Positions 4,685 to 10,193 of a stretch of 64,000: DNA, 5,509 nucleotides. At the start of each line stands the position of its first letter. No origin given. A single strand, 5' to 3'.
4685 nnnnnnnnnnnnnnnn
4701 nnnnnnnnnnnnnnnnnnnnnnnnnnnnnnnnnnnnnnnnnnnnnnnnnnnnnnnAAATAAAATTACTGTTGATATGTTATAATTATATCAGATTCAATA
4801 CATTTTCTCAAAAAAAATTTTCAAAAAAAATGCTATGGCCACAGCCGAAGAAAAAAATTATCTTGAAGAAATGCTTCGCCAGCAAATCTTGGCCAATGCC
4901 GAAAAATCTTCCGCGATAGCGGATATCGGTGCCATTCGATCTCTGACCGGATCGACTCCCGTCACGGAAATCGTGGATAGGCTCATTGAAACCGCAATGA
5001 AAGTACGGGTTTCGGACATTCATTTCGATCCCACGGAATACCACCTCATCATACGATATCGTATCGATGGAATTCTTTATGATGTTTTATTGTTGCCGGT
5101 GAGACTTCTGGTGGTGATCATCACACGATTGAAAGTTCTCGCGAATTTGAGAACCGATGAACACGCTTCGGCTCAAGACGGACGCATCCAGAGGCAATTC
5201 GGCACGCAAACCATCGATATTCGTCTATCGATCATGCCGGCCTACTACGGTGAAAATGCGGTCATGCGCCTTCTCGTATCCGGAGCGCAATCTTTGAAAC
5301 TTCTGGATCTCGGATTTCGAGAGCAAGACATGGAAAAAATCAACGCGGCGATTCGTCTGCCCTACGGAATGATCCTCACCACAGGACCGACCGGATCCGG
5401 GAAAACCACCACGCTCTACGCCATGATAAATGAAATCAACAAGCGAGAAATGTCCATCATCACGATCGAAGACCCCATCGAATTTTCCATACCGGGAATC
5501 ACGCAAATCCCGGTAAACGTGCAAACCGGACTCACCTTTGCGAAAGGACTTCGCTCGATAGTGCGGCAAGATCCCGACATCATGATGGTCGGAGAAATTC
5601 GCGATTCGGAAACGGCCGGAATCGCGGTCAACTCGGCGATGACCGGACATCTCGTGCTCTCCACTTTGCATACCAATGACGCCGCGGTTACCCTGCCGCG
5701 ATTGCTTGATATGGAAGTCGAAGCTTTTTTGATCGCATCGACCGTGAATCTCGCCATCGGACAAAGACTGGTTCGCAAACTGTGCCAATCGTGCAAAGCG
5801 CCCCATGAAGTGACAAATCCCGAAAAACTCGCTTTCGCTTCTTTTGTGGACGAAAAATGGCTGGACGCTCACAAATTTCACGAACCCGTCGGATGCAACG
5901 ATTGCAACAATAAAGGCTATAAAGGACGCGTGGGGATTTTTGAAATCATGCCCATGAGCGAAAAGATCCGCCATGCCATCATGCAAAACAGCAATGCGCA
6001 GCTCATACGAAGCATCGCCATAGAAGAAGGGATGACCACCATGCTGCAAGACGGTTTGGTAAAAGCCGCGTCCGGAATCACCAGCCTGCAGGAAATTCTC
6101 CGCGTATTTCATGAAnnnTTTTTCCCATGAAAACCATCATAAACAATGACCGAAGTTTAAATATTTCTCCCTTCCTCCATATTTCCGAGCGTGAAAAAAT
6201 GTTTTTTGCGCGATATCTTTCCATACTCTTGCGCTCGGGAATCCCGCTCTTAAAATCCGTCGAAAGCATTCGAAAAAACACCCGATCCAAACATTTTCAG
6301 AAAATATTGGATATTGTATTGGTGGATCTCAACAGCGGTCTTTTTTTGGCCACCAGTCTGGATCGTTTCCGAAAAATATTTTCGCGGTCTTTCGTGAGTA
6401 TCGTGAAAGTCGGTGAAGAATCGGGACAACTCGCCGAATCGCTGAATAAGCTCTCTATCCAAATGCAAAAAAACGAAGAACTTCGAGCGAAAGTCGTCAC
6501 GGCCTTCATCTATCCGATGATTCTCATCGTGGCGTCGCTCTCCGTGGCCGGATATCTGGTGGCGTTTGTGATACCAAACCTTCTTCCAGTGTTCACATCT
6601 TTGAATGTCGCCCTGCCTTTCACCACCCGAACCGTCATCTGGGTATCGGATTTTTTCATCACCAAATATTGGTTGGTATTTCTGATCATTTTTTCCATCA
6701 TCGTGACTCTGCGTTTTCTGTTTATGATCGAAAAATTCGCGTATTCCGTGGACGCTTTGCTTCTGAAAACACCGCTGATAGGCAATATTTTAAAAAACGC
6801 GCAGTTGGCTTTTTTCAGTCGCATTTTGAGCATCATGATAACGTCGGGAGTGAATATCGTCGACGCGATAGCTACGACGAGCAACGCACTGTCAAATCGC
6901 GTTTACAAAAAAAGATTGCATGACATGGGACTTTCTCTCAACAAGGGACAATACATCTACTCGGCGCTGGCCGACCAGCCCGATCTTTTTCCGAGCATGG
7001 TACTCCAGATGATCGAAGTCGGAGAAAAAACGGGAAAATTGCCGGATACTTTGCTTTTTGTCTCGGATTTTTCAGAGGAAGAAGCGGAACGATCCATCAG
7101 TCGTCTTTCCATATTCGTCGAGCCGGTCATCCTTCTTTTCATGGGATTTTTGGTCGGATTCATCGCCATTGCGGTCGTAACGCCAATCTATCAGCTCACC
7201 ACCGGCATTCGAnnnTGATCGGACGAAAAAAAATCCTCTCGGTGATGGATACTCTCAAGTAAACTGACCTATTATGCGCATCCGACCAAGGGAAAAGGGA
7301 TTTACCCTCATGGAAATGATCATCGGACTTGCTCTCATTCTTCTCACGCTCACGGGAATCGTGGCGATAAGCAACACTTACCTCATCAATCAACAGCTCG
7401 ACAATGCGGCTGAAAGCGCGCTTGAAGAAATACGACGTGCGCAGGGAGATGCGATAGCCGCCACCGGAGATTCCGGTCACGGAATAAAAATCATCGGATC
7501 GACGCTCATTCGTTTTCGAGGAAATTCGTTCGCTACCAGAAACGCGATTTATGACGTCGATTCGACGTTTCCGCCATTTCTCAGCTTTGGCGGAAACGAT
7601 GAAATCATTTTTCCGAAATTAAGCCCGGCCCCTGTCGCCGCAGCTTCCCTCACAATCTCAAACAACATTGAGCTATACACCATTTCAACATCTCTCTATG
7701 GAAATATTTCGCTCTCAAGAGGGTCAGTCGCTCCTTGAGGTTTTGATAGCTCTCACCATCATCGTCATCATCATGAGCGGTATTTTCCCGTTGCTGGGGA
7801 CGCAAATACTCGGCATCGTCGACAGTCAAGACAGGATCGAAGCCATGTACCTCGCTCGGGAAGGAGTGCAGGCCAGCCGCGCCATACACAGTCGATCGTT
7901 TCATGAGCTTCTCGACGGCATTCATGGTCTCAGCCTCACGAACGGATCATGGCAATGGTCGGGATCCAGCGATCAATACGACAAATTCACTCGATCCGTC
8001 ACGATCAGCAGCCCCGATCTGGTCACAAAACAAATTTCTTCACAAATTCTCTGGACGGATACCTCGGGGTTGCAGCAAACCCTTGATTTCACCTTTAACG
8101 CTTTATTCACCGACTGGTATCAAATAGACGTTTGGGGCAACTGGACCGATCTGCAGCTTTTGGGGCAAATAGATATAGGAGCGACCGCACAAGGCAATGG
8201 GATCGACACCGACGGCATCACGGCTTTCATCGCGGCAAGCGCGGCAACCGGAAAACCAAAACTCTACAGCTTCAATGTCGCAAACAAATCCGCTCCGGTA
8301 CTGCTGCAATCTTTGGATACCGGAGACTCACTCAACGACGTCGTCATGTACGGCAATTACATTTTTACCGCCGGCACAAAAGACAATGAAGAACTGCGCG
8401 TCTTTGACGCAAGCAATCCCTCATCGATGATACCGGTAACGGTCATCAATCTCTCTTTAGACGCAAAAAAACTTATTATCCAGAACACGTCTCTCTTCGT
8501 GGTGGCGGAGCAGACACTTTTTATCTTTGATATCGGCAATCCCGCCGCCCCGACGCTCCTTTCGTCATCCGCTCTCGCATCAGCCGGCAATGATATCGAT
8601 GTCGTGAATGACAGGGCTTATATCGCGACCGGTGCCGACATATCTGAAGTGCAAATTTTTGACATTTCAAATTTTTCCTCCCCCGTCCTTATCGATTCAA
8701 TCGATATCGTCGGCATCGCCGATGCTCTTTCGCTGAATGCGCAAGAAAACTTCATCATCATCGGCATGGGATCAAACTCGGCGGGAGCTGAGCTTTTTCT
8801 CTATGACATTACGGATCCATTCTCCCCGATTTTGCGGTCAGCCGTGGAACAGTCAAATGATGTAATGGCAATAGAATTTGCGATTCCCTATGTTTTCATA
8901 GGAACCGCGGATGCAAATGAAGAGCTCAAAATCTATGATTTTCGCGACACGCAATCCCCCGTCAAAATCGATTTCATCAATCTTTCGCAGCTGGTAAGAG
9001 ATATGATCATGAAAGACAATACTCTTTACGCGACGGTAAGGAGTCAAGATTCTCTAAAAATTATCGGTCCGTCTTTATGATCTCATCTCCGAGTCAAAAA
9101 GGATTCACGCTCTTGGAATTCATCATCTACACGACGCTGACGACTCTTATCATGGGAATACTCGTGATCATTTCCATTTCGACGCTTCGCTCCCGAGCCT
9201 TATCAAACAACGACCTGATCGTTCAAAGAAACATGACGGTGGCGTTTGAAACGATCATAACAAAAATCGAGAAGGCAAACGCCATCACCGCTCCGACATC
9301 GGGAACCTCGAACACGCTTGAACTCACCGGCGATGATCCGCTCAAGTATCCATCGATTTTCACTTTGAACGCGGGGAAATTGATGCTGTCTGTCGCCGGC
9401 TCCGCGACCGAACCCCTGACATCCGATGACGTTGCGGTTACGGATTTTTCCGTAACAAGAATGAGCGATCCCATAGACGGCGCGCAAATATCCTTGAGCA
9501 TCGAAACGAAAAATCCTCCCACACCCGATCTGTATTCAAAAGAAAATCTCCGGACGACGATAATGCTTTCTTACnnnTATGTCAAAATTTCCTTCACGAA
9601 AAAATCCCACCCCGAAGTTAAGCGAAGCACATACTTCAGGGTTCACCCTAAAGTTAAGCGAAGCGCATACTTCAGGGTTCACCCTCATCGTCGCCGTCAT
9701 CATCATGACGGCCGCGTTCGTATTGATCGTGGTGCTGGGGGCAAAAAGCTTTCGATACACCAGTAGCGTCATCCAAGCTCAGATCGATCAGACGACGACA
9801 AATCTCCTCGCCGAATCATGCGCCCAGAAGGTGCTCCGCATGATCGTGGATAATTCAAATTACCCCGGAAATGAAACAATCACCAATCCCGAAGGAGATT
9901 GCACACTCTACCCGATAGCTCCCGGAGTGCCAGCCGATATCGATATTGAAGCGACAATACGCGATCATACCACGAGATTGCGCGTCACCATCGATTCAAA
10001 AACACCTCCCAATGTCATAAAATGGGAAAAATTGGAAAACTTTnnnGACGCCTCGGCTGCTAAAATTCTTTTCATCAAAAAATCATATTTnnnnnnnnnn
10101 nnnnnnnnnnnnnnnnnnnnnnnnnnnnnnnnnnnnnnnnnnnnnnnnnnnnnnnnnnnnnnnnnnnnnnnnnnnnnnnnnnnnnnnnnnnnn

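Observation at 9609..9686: A 32 nt hairpin repeat (family A) occurs in tandem inside the 5' end of a pilin-like gene and encodes a duplicated ...SGFTL peptide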

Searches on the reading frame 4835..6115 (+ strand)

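Call 25: search_protein_families(library=pfam, proteins=[window:4835-6115:+], max_evalue=0.01)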
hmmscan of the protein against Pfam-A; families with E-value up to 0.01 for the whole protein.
window:4835-6115:+ (427 aa): 6 families
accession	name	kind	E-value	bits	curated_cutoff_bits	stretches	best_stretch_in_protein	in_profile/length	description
PF00437.27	T2SSE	-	5.2e-124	414.1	24.9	1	38-423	3-370/370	Type II/IV secretion system protein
PF13401.12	AAA_22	-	0.0038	18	27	1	178-214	6-42/130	AAA domain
PF25199.1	nSTAND_NTPase5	-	0.0058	16.9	34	0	179-217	43-82/145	Novel STAND NTPase 5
PF12775.13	AAA_7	-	0.0087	16.1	25.8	0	180-211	36-67/181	P-loop containing dynein motor region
PF13173.12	AAA_14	-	0.0092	16.4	27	0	179-217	4-43/129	AAA domain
PF20720.3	nSTAND3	-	0.0099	16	27.2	0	178-216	18-56/155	Novel STAND NTPase 3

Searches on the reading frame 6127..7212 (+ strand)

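Call 25: search_protein_families(library=pfam, proteins=[window:6127-7212:+], max_evalue=0.01)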
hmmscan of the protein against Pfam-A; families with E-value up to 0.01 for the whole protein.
window:6127-7212:+ (362 aa): 1 family
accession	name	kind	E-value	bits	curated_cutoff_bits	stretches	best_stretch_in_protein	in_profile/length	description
PF00482.28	T2SSF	-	2.4e-50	170.1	25.2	2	230-353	1-125/125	Type II secretion system (T2SS), protein F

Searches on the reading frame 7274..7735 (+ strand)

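Call 25: search_protein_families(library=pfam, proteins=[window:7274-7735:+], max_evalue=0.01)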
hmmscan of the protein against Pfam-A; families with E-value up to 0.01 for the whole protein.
window:7274-7735:+ (154 aa): 2 families
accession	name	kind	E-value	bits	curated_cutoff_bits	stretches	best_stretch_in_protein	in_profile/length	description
PF07963.17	N_methyl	-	5.3e-06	26.2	21.2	1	5-29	2-26/27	Prokaryotic N-terminal methylation motif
PF07811.17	TadE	-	0.0017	18.9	22.9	1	9-49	1-41/43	TadE-like protein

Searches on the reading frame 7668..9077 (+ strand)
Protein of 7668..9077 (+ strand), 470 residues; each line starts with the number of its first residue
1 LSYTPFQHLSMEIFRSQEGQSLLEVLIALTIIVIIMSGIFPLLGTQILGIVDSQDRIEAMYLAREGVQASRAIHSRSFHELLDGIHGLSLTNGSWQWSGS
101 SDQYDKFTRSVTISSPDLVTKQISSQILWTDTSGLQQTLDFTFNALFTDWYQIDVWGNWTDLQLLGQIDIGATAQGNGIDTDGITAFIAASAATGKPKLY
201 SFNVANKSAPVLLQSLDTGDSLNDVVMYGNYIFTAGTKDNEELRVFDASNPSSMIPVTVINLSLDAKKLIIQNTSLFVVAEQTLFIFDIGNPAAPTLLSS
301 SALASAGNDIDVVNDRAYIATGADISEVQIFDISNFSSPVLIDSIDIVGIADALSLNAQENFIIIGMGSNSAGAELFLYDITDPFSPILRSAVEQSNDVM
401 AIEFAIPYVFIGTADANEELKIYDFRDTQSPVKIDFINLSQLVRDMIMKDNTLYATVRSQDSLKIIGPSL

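Call 25: search_protein_families(library=pfam, proteins=[window:7668-9077:+], max_evalue=0.01)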
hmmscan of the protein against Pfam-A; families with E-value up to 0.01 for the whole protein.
window:7668-9077:+ (470 aa): 3 families
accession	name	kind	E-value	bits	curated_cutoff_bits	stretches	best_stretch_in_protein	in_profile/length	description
PF08309.17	LVIVD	-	6.9e-10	38.6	20.2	1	223-255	5-35/42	LVIVD repeat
PF09826.15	Beta_propel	-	6.1e-06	25.8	22.4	0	313-394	314-400/495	Beta propeller domain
PF07963.17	N_methyl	-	2.4e-05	24.2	21.2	1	15-40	2-27/27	Prokaryotic N-terminal methylation motif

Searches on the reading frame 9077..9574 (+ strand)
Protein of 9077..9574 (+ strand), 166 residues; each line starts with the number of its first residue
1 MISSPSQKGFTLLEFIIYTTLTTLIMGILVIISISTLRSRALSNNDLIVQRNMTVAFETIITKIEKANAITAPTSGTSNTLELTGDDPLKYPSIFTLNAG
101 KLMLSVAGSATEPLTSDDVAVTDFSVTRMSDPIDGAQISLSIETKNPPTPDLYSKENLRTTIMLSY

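Call 25: search_protein_families(library=pfam, proteins=[window:9077-9574:+], max_evalue=0.01)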
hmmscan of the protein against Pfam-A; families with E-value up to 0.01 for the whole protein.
window:9077-9574:+ (166 aa): 1 family
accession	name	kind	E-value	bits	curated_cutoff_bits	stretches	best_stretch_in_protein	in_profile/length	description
PF07963.17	N_methyl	-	0.00031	20.6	21.2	1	6-29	3-26/27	Prokaryotic N-terminal methylation motif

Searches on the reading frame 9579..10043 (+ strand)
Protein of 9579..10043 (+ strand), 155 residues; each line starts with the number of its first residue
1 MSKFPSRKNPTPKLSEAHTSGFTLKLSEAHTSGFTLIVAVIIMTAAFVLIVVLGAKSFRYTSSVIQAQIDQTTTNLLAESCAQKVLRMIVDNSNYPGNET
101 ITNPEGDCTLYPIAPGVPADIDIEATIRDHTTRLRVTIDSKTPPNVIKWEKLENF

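Call 23: find_homologous_proteins(query=window:9579-10043:+, max_evalue=0.001)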
Query window:9579-10043:+ (155 aa): 1 proteins with E <= 0.001 among 79 candidates.
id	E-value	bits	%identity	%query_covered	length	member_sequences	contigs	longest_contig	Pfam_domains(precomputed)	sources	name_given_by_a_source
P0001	5.8e-96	336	100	100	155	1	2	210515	-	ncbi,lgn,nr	ncbi:MAG: hypothetical protein HY453_00575 [Parcubacteria group bacterium]|nr:hypothetical protein [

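Call 25: search_protein_families(library=pfam, proteins=[window:9579-10043:+], max_evalue=0.01)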
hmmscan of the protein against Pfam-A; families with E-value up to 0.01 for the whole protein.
window:9579-10043:+ (155 aa): 1 family
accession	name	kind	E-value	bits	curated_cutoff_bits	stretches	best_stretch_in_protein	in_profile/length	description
PF10144.15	SMP_2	-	0.0058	16.8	28.9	1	34-102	8-74/159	Bacterial virulence factor haemolysin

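Call 26: find_encoding_contigs(protein=P0001, flank=10000, max_places=6)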
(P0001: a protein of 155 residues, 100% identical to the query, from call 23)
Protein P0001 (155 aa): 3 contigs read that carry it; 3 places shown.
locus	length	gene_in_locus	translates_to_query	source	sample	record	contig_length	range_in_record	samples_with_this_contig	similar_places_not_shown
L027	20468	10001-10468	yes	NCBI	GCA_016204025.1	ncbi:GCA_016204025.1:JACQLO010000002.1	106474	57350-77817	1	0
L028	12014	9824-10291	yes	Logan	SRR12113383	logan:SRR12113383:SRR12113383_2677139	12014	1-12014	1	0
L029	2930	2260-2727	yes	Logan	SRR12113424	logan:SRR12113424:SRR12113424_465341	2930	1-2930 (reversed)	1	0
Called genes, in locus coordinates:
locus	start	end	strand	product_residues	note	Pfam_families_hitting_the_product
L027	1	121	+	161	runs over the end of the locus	PF11188:DUF2975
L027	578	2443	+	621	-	PF00270:DEAD, PF00271:Helicase_C, PF16124:RecQ_Zn_bind, PF00570:HRDC, PF14493:HTH_40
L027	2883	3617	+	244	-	PF01988:VIT1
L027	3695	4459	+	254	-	-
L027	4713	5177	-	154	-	PF07963:N_methyl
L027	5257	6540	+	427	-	PF00437:T2SSE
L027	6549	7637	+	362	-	PF00482:T2SSF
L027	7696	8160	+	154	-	PF07963:N_methyl (weak)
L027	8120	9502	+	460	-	PF07963:N_methyl (faint), PF08309:LVIVD (faint)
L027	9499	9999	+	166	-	-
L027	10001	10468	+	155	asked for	-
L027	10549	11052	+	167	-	-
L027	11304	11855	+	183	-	PF00293:NUDIX, PF14815:NUDIX_4 (weak)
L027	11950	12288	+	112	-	-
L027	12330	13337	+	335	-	PF07884:VKOR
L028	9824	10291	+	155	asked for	-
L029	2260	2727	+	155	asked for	-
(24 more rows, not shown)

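Call 29: search_protein_representatives(protein=window:9579-10043:+)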
Query: 155 residues. Proteins with E-value up to 0.001 (for the whole library): 290; up to 1e-10: 5; up to 1e-30: 2. The best 150 are listed.
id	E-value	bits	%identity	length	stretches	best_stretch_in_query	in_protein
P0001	1.8e-96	336.0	100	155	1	1-155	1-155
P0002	1.0e-38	148.8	54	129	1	32-155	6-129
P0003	5.0e-13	65.5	37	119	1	43-154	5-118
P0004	7.7e-12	61.7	30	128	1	31-153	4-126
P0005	1.7e-11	60.6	29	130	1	32-153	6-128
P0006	1.2e-10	57.8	30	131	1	31-155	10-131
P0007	1.4e-10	57.6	31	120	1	37-155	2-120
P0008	1.9e-10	57.2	32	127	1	36-155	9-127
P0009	4.2e-10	56.0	30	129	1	32-154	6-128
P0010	4.8e-10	55.8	32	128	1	32-153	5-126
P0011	7.3e-10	55.2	29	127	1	32-150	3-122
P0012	8.1e-10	55.1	29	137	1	26-154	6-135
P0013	9.5e-10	54.9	33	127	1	32-155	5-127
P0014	9.7e-10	54.8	27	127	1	32-155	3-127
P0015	1.1e-09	54.6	28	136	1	23-155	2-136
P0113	1.3e-05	41.5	27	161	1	23-151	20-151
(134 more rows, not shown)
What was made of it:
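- In the best 150, alignments mostly start at query residues about 30-33 and hit residues about 3-10 (call 29).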

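Call 64: find_encoding_contigs(protein=P0113, flank=3000, max_places=3)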
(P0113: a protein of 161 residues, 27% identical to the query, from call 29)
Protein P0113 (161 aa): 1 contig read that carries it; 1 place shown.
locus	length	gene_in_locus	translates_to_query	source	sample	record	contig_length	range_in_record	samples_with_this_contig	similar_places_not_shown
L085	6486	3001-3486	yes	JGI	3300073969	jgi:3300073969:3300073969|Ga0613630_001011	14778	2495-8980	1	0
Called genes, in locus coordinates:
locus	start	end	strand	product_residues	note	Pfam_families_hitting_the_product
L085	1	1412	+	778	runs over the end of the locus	PF02412:TSP_3 (faint)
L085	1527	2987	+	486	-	PF08309:LVIVD (weak)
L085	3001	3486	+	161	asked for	-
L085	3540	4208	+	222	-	-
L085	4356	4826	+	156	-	PF07963:N_methyl (weak)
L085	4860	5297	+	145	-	PF07963:N_methyl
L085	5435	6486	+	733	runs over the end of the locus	PF13185:GAF_2 (faint), PF00989:PAS (weak), PF08448:PAS_4 (weak), PF13188:PAS_8 (weak), PF13426:PAS_9 (faint), PF00512:HisKA, PF02518:HATPase_c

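Call 72: find_encoding_contigs(protein=P0002, flank=8000, max_places=3)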
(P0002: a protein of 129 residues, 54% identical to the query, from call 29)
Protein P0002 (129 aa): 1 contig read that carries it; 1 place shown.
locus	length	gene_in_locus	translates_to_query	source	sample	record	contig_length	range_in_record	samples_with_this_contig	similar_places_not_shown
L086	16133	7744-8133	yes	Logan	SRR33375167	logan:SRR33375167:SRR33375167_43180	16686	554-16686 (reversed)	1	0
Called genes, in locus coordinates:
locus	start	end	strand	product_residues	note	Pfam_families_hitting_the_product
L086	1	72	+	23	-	?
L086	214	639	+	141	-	-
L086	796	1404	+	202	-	PF06821:Ser_hydrolase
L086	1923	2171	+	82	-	PF02604:PhdYeFM_antitox (weak)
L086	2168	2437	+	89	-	PF05016:ParE_toxin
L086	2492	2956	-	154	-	PF07963:N_methyl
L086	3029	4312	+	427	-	PF00437:T2SSE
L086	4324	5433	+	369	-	PF00482:T2SSF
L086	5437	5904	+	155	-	-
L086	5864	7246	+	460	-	PF09826:Beta_propel (faint), PF22494:choice_anch_I (faint), PF08309:LVIVD (weak)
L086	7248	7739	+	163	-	PF07963:N_methyl (weak)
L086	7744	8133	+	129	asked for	-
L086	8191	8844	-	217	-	-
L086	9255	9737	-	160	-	PF12844:HTH_19, PF13560:HTH_31, PF01381:HTH_3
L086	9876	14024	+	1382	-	-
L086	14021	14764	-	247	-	PF01978:TrmB, PF03965:Penicillinase_R (weak)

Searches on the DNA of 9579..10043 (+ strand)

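Call 66: search_with_rna_model(model_id=R1, source=L085, filters=off, max_evalue=10, show_alignments=3)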
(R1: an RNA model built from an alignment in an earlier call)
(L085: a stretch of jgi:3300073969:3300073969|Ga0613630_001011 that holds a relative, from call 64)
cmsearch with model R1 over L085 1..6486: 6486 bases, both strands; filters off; matches with E-value up to 10: 16.
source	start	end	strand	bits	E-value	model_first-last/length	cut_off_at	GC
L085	773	818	-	6.1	2.5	1-36/36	no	0.7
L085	951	977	-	5.7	3.3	1-36/36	no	0.56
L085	2444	2460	-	5.4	4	1-36/36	no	0.76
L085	773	818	+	5.4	4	1-36/36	no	0.7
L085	6422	6445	-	5.2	4.7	1-36/36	no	0.75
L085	2639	2653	-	5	5.2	1-36/36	no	0.87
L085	2639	2653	+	5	5.3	1-36/36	no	0.87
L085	4690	4713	-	4.9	5.8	1-36/36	no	0.83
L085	6404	6422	+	4.8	5.9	1-36/36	no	0.84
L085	3070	3088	-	4.8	6.2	1-36/36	no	0.95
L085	3070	3088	+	4.7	6.2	1-36/36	no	0.95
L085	5826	5832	+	4.7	6.5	19-25/36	no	0.57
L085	4538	4572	+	4.5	7.1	1-36/36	no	0.57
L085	4445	4466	+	4.4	7.7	1-36/36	no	0.68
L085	1523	1554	-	4.1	9.2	1-36/36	no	0.72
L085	4576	4604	-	4.1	9.8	1-36/36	no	0.72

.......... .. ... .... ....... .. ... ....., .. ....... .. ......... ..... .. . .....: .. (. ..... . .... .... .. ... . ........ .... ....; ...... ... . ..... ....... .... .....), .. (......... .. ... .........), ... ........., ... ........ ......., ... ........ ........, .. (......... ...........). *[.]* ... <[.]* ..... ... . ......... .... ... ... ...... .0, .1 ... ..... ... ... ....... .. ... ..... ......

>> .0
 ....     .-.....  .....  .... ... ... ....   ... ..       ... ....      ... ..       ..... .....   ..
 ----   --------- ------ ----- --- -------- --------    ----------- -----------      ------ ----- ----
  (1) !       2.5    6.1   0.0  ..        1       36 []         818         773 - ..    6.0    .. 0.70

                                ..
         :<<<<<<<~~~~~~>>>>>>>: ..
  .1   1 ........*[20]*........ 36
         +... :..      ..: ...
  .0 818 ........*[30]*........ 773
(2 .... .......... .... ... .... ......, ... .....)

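Call 74: search_with_rna_model(model_id=R1, source=L086, filters=off, max_evalue=1)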
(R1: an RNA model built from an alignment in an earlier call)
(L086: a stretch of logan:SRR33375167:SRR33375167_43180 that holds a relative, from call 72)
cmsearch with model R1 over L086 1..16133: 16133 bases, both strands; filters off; matches with E-value up to 1: 0.
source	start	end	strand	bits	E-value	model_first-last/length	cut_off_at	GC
